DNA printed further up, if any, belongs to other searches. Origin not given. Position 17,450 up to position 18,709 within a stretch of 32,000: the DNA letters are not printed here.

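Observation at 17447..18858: Rpn/PD-(D/E)XK-like single-gene cassette inserted between dnaA and oriC, flanked by a 72-nt duplication of the dnaA 3' end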

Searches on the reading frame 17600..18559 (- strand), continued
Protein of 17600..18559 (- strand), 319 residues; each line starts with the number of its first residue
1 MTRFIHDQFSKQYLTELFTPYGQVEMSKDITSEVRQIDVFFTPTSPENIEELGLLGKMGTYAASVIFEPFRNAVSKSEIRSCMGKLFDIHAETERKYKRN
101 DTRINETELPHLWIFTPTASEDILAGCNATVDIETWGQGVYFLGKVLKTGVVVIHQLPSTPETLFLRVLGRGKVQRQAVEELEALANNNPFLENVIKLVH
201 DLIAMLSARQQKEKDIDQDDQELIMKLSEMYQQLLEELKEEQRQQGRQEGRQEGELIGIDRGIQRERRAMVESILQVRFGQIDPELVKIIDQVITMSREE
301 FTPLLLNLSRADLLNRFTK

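Call 62: find_related_loci(query=window:17600-18559:-, collection=metagenome_contigs, flank=4000)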
Query window:17600-18559:- (319 aa) in metagenome_contigs; peptide patterns used: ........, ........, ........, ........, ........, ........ (x = any residue, [..] = any of these).
133 stretches matched a pattern; 49 encode a relative of the query (tblastn E <= 1e-3); 49 distinct loci.
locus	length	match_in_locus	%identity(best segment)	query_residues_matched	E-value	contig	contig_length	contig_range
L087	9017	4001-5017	84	1-319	0e+0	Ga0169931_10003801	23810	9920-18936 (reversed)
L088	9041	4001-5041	70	1-317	3e-161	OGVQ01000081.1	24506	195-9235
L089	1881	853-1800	74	1-318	5e-172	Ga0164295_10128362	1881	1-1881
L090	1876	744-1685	74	1-318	5e-169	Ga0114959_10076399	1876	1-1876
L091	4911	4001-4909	74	1-305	1e-153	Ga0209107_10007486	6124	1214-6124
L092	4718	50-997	73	1-318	4e-155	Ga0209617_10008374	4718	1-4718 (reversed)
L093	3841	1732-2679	73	1-318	1e-156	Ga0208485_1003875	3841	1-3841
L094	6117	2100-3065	71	1-318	1e-151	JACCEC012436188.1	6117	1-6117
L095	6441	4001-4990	70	1-318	4e-150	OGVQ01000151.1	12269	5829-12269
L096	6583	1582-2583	68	1-318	3e-149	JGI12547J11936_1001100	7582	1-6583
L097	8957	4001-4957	69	1-319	4e-147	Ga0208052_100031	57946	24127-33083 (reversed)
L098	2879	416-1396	68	1-319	2e-153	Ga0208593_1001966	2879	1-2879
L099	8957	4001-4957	69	1-319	4e-146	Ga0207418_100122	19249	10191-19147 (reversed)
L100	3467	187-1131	69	1-319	4e-151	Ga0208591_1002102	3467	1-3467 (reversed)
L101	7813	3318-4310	67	1-319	1e-145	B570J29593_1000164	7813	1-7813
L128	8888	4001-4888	40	1-319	9e-64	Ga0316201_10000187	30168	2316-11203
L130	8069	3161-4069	35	1-319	5e-57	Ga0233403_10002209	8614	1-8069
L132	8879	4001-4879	38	1-319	3e-62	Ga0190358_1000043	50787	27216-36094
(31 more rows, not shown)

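Call 68: search_protein_families(library=pfam, proteins=[L130:18-2945:+, L130:3161-4081:+, L130:4321-5013:+, L130:5423-7285:+, L132:2800-3765:+, L132:3968-4888:+, L132:4907-5530:+, L128:2718-3815:+, L128:3995-4897:+], max_evalue=0.001)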
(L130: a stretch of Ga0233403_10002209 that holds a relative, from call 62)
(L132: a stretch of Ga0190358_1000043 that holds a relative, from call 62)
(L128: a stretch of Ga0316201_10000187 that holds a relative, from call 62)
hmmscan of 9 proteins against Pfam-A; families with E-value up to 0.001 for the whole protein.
L130:18-2945:+ (975 aa): 4 families
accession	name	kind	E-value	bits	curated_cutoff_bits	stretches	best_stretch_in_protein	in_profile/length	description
PF00535.33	Glycos_transf_2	-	6.4e-52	176.3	23.3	2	437-597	1-167/168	Glycosyl transferase family 2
PF13641.12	Glyco_tranf_2_3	-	8.6e-23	82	27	2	696-916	3-214/230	Glycosyltransferase like family 2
PF10111.15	Glyco_tranf_2_2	-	1.9e-16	60.8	27.3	2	697-900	1-203/276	Glycosyltransferase like family 2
PF06818.20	Fez1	-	8.6e-05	23.5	34.4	1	215-313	27-128/199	Fez1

L130:3161-4081:+ (306 aa): 0 families

L130:4321-5013:+ (230 aa): 6 families
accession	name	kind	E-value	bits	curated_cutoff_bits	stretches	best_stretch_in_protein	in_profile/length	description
PF13489.12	Methyltransf_23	-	1.6e-12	47.9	27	1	70-139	77-138/164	Methyltransferase domain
PF08241.18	Methyltransf_11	-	3.1e-10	41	21.2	1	69-115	50-95/95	Methyltransferase domain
PF13847.12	Methyltransf_31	-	4.3e-09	36.6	27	1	65-146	60-131/145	Methyltransferase domain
PF08242.18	Methyltransf_12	-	2.2e-06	28.8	30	1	47-112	36-97/98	Methyltransferase domain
PF07021.18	MetW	-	1.5e-05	25.1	21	1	66-128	62-118/193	Methionine biosynthesis protein MetW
PF13649.12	Methyltransf_25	-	0.00017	22.6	27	1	48-111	34-97/97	Methyltransferase domain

L130:5423-7285:+ (620 aa): 0 families

L132:2800-3765:+ (321 aa): 1 family
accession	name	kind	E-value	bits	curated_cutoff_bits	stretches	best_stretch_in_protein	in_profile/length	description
PF07603.17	Lcl_C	-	4.4e-26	91.9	34.9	1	187-318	1-117/117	Lcl C-terminal domain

L132:3968-4888:+ (306 aa): 0 families

L132:4907-5530:+ (207 aa): 1 family
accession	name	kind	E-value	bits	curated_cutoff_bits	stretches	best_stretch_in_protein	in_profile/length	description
PF05685.18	Uma2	-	3.5e-15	56.3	27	1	33-185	18-158/172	Putative restriction endonuclease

L128:2718-3815:+ (365 aa): 20 families
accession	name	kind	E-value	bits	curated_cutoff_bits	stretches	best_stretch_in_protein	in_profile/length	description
PF13424.12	TPR_12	-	5.8e-56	187.1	30.1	4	229-304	2-77/77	Tetratricopeptide repeat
PF13374.12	TPR_10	-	7.7e-39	131.1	27.5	3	271-312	1-42/42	Tetratricopeptide repeat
PF24885.1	TPR_NPHP3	-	6.8e-31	107.9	100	3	253-329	122-198/239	Nephrocystin-3 TPR domain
PF13176.12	TPR_7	-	4e-20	70.6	27.9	2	274-304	1-31/36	Tetratricopeptide repeat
PF00515.34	TPR_1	-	9.4e-19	66.8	27.8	2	273-303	2-32/34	Tetratricopeptide repeat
PF07719.23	TPR_2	-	1.4e-18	65.8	27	3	274-302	3-31/34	Tetratricopeptide repeat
PF13428.12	TPR_14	-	6.2e-15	54.7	23.5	0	233-266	4-37/44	Tetratricopeptide repeat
PF13181.12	TPR_8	-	3e-14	52.3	25.7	1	274-304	3-33/34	Tetratricopeptide repeat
PF13431.12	TPR_17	-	2.6e-12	46.4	24.4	1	268-292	9-33/34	Tetratricopeptide repeat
PF14559.12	TPR_19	-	7.7e-10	39.4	25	1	242-302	3-55/68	Tetratricopeptide repeat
PF13432.12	TPR_16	-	2.7e-09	37.7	32.7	2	236-301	3-60/65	Tetratricopeptide repeat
PF17874.7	TPR_MalT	-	8.3e-09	35.6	45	2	135-260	66-191/336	MalT-like TPR region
PF07721.20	TPR_4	-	6.4e-08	32.9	27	0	235-254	6-25/26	Tetratricopeptide repeat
PF12895.13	ANAPC3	-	5.8e-07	30.1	27.2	0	243-308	2-58/82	Anaphase-promoting complex, cyclosome, subunit 3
PF25063.1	ARM_TT21_C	-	1.6e-05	25.3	35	0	66-191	15-138/209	Tetratricopeptide repeat protein 21 C-terminal ARM domain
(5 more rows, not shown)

L128:3995-4897:+ (300 aa): 0 families

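Call 74: fold_search(model_id=the predicted structure, library=viral)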
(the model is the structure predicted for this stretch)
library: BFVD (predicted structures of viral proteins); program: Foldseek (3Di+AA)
matches with E <= 10: 143; with E <= 0.001: 0
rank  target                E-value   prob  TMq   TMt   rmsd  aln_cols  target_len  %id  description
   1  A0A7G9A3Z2            1.3e-02  0.98  0.26  0.26   7.5       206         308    8  Uncharacterized protein [Bacteriophage sp.]
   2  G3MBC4                1.3e-02  0.97  0.22  0.23  10.4       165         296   14  Gp54 [Bacillus phage G]
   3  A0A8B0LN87            1.6e-02  0.92  0.21  0.38   8.0       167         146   10  Uncharacterized protein [uncultured archaeal virus]
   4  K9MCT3                5.8e-02  0.41  0.22  0.25  14.9       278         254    9  (no name in the UniProt tables at hand)
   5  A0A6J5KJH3            9.9e-02  0.92  0.18  0.28   7.8       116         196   13  Uncharacterized protein [uncultured Caudovirales phage]
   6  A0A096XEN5            1.2e-01  0.72  0.19  0.40   6.9       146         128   10  Uncharacterized protein [Escherichia phage phi191]
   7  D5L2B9                1.5e-01  0.35  0.18  0.29  13.4       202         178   13  Restriction endonuclease type IV Mrr domain-containing protein [uncultured virus]
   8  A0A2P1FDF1            1.8e-01  0.97  0.27  0.48   5.6       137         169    9  (no name in the UniProt tables at hand)
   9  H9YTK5                1.9e-01  0.91  0.20  0.55   5.5       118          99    8  (no name in the UniProt tables at hand)
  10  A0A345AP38            2.5e-01  0.47  0.16  0.17  10.2       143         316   11  (no name in the UniProt tables at hand)
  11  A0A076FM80            2.6e-01  0.84  0.22  0.29   5.7       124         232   17  Uncharacterized protein [Aureococcus anophagefferens virus]
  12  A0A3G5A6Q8            2.6e-01  0.44  0.29  0.29  25.4       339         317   11  Uncharacterized protein [Hyperionvirus sp.]
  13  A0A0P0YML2            3.1e-01  0.23  0.24  0.14  11.8       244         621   14  (no name in the UniProt tables at hand)
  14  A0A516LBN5            3.3e-01  0.30  0.16  0.21   8.0       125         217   14  (no name in the UniProt tables at hand)
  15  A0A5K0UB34            3.4e-01  0.25  0.19  0.15  18.1       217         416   10  Uncharacterized protein [Yasminevirus sp. GU-2018]
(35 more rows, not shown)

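Call 75: search_protein_families(library=padloc, proteins=[window:17600-18559:-, L130:3161-4081:+], max_evalue=0.01)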
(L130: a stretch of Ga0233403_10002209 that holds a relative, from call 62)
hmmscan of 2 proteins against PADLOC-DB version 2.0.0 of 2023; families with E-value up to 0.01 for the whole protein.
window:17600-18559:- (319 aa): 0 families

L130:3161-4081:+ (306 aa): 0 families

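Call 88: find_related_loci(query=A2, collection=viral_contigs, flank=3000)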
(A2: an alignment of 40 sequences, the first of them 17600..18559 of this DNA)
Query A2 (319 aa) in viral_contigs; peptide patterns used: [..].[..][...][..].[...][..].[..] (x = any residue, [..] = any of these).
2 stretches matched a pattern, but none encodes a relative of the query by tblastn (E <= 1e-3).
